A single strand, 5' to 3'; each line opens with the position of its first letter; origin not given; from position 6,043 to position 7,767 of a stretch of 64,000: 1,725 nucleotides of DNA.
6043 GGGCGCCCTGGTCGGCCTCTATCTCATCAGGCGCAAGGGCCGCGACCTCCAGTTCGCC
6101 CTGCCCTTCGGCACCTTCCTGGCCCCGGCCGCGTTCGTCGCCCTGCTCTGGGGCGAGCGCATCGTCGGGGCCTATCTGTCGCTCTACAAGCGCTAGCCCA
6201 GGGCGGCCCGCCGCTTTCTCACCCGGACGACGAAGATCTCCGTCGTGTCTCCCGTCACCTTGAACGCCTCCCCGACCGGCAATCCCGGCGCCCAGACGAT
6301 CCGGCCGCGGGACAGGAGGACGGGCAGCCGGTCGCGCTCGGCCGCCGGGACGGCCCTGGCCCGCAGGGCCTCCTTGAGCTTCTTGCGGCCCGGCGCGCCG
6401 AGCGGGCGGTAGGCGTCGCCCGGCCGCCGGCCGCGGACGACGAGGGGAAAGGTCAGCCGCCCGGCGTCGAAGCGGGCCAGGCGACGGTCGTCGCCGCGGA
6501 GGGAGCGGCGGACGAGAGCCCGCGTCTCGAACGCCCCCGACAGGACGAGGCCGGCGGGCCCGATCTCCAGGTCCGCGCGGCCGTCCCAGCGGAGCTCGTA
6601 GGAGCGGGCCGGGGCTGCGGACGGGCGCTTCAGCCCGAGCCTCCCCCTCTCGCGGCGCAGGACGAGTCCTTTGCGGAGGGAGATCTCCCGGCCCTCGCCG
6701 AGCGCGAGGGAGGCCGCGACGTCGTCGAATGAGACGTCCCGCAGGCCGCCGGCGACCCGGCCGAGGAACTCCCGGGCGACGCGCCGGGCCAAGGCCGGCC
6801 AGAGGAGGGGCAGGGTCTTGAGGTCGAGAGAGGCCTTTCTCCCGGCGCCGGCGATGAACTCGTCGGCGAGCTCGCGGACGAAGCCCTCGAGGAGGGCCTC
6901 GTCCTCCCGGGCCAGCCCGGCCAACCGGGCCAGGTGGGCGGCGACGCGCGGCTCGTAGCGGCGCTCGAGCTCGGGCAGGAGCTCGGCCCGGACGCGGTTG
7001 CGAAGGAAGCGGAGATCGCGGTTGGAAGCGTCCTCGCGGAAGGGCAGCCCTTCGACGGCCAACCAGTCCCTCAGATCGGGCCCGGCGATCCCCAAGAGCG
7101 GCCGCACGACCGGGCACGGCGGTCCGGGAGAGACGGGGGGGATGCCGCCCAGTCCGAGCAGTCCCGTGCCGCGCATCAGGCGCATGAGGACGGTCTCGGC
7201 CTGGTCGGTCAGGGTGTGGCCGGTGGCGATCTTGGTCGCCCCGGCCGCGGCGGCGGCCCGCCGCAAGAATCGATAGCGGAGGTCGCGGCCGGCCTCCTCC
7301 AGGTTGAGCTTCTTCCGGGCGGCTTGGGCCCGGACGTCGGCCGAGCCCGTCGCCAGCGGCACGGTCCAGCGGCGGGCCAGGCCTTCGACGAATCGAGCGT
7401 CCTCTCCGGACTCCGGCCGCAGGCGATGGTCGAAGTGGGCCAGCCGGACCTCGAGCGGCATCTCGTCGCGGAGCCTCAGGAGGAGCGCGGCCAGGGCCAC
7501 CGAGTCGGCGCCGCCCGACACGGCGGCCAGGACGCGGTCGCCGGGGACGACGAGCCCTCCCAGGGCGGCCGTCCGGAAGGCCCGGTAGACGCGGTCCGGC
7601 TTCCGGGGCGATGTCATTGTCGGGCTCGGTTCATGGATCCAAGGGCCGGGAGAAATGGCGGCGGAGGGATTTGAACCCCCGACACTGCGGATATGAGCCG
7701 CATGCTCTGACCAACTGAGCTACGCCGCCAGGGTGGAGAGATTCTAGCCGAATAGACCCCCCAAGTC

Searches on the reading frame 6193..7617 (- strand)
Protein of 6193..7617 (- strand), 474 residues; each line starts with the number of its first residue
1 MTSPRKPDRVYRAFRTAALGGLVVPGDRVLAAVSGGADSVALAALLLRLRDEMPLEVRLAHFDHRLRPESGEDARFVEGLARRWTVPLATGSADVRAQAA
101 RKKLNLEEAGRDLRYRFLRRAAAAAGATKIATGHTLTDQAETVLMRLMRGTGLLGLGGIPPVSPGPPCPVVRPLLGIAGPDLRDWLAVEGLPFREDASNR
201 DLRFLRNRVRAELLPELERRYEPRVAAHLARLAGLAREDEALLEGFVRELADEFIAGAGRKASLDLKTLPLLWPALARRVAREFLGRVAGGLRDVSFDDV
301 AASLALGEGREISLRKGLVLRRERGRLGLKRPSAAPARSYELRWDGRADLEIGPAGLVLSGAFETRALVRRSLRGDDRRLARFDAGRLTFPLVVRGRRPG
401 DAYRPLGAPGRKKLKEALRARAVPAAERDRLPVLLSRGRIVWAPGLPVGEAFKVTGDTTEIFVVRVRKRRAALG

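Call 61: search_protein_families(library=pfam, proteins=[window:6193-7617:-], max_evalue=0.00001)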
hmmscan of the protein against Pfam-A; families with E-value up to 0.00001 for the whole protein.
window:6193-7617:- (474 aa): 2 families
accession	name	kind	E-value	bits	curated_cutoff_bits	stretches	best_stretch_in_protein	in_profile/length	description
PF01171.26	ATP_bind_3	-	5.9e-48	163.4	27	1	29-211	2-181/182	PP-loop family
PF11734.13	TilS_C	-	4.6e-17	61.6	22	1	392-460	1-69/74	TilS substrate C-terminal domain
